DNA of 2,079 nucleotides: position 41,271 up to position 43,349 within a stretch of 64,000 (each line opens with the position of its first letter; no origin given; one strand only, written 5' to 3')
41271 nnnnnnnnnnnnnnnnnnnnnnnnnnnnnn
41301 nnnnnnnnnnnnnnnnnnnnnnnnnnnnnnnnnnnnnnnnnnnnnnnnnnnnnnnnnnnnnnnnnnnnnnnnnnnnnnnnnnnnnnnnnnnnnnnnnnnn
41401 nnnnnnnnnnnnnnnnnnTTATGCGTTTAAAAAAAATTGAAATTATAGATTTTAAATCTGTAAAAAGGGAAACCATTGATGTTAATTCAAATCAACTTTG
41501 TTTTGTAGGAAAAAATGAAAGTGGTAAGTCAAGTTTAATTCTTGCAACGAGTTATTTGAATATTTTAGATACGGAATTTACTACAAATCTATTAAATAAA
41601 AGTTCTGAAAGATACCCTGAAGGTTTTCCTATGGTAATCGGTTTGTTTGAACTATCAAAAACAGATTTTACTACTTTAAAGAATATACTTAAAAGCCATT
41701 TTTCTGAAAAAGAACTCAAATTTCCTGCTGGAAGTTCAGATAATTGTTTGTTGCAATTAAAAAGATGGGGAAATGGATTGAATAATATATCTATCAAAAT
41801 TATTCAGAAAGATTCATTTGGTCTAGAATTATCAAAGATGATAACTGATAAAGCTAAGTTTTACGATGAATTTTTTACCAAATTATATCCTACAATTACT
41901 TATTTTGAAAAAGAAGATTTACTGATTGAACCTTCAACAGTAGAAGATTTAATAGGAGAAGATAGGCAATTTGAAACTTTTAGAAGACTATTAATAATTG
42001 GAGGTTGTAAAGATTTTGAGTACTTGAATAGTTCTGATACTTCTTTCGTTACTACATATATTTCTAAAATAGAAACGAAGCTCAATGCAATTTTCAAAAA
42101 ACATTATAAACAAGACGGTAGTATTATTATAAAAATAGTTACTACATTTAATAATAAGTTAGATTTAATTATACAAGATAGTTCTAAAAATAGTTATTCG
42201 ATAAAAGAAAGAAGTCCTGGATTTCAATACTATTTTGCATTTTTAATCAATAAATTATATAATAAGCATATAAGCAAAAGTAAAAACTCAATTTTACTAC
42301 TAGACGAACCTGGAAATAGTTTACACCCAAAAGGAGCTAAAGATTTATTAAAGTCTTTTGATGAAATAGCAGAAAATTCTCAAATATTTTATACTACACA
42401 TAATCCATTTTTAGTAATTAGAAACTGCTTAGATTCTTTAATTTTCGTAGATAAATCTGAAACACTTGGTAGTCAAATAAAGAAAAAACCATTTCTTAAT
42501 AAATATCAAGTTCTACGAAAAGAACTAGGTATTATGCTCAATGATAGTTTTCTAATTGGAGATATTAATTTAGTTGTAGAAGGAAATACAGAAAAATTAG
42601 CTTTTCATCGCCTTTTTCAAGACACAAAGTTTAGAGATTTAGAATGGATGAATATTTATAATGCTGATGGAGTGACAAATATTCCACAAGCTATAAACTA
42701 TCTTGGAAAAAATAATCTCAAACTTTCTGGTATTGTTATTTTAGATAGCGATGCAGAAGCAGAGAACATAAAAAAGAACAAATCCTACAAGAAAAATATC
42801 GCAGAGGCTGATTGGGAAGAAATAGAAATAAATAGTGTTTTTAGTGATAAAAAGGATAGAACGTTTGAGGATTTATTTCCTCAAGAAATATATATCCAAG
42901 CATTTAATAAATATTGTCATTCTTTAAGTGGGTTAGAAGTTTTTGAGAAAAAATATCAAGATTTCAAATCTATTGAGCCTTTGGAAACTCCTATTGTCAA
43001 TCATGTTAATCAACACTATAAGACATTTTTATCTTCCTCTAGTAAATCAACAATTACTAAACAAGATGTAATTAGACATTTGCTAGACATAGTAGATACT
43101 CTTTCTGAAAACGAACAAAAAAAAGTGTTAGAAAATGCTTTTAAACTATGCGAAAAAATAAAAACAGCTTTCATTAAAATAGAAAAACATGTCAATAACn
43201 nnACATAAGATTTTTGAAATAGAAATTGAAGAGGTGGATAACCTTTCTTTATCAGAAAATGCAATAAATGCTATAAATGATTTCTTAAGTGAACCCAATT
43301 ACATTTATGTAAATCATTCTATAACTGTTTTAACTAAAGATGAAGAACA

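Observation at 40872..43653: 2.7-kb islet flanked by duplicated terminator hairpins encoding an OLD-family ATPase-TOPRIM nuclease with unusual small partners: candidate novel defence operon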

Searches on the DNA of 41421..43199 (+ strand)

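Call 35: search_rna_families(source=L040, start=9000, end=17500, threshold=evalue, max_evalue=1)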
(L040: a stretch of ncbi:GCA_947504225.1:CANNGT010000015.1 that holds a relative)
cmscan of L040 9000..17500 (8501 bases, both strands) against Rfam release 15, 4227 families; matches with E-value up to 1: 2.
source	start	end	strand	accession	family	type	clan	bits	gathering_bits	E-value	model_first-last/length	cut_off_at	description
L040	11237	11327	+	RF01190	snR50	Gene; snRNA; snoRNA; CD-box;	-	27.3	45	0.64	1-89/89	no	Small nucleolar RNA snR50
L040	13876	13945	-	RF00129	mir-103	Gene; miRNA;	-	20.5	59.6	0.57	1-78/78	no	mir-103/107 microRNA precursor family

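Call 101: build_rna_model(alignment_id=A6, structure=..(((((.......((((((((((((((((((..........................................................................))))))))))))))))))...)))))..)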
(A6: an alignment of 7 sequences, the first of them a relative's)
Model R1 built from alignment A6 (7 sequences, 134 columns); structure: as given.
model positions 131; base pairs 23; branch points 0; effective number of sequences 4.49; information 0.59 bits per position. Calibrated on 0.2 Mb of random sequence (short: E-values are rough).
structure used (alignment columns):
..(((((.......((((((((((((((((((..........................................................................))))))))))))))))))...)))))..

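Call 102: search_with_rna_model(model_id=R1, sources=[window, L001, L003, L004, L005, L006, L007, L008, L009, L010, L011, L012, L013, L014, L015, L016, L017, L018, L019, L022, L023, L024, L025, L026, L027, L028, L029, L033, L035, L036, L038, L043, L051, L053, L054, L055, L057], max_evalue=1)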
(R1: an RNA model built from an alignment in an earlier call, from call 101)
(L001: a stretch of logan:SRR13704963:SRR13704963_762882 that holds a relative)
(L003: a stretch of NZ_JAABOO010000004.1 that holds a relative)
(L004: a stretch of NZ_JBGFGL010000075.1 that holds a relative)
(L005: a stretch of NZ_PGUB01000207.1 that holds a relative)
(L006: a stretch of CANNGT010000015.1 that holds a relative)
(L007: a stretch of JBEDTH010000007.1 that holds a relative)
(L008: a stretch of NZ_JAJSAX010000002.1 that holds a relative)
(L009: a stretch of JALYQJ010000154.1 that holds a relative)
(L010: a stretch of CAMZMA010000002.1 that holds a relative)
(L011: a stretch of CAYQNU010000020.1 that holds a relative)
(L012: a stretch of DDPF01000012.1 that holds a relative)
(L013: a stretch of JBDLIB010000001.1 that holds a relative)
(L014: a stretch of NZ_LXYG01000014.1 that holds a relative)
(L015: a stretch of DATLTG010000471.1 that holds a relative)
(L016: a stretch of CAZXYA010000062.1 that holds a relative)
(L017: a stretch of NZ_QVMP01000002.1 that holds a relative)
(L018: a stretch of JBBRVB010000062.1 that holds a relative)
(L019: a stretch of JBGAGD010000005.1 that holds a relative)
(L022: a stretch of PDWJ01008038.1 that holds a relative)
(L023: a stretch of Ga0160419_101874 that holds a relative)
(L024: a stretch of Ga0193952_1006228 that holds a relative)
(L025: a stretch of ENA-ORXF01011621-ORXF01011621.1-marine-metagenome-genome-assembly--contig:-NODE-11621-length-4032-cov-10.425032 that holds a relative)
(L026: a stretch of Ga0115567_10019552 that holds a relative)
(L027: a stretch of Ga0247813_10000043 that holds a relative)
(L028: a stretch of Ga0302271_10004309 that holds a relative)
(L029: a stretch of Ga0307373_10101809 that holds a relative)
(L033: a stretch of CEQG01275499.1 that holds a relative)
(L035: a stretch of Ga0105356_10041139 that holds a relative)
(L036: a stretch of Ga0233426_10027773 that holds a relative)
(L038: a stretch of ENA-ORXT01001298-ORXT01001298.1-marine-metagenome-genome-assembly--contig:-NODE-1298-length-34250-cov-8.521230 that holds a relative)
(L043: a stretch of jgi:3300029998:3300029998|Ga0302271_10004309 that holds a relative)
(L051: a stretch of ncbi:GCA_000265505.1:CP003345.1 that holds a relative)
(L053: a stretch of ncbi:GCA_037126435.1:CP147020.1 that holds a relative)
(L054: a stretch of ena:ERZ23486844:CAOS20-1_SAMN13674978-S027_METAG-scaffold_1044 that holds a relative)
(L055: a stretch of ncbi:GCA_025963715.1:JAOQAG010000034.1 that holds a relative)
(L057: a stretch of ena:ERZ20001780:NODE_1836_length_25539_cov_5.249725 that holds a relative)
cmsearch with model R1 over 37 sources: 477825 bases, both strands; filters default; matches with E-value up to 1: 24.
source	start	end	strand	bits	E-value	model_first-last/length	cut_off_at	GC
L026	3123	3253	-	118.9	9.9e-24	1-131/131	no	0.34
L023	5293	5423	-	118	1.5e-23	1-131/131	no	0.31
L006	10152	10283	-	117.2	2.4e-23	1-131/131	no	0.34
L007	10152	10282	-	112.6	2.6e-22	1-131/131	no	0.41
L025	3715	3847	-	106.2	7.4e-21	1-131/131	no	0.37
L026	5275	5405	-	102.5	5.3e-20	1-131/131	no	0.39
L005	2451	2582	-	101.3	9.7e-20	1-131/131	no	0.29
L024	3001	3132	-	97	9.3e-19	1-131/131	no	0.27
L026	621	751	-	83.8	9.3e-16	1-131/131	no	0.37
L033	2383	2512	-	78.4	1.6e-14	1-131/131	no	0.25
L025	1211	1342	-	71.8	5.2e-13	1-131/131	no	0.33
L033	3263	3383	-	71.4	6.3e-13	6-126/131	no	0.36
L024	473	604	-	65.1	1.7e-11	1-131/131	no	0.23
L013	10118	10246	-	61.5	1.1e-10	1-131/131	no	0.36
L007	7631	7764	-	57.2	1.1e-09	1-131/131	no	0.39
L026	4195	4391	-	50.4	3.8e-08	1-131/131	no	0.37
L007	5533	5725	-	44.1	1e-06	1-131/131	no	0.37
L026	5740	5845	-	40.6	6.6e-06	26-131/131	5'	0.42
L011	10124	10253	-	36.7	5e-05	1-131/131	no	0.33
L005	2451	2573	+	31.3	0.00088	1-131/131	no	0.29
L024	3838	3906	-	25.4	0.019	62-131/131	5'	0.26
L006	10162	10271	+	21.7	0.14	14-122/131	no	0.33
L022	7800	7851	-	21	0.19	80-131/131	5'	0.25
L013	7285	7365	-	20.9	0.2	26-109/131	no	0.25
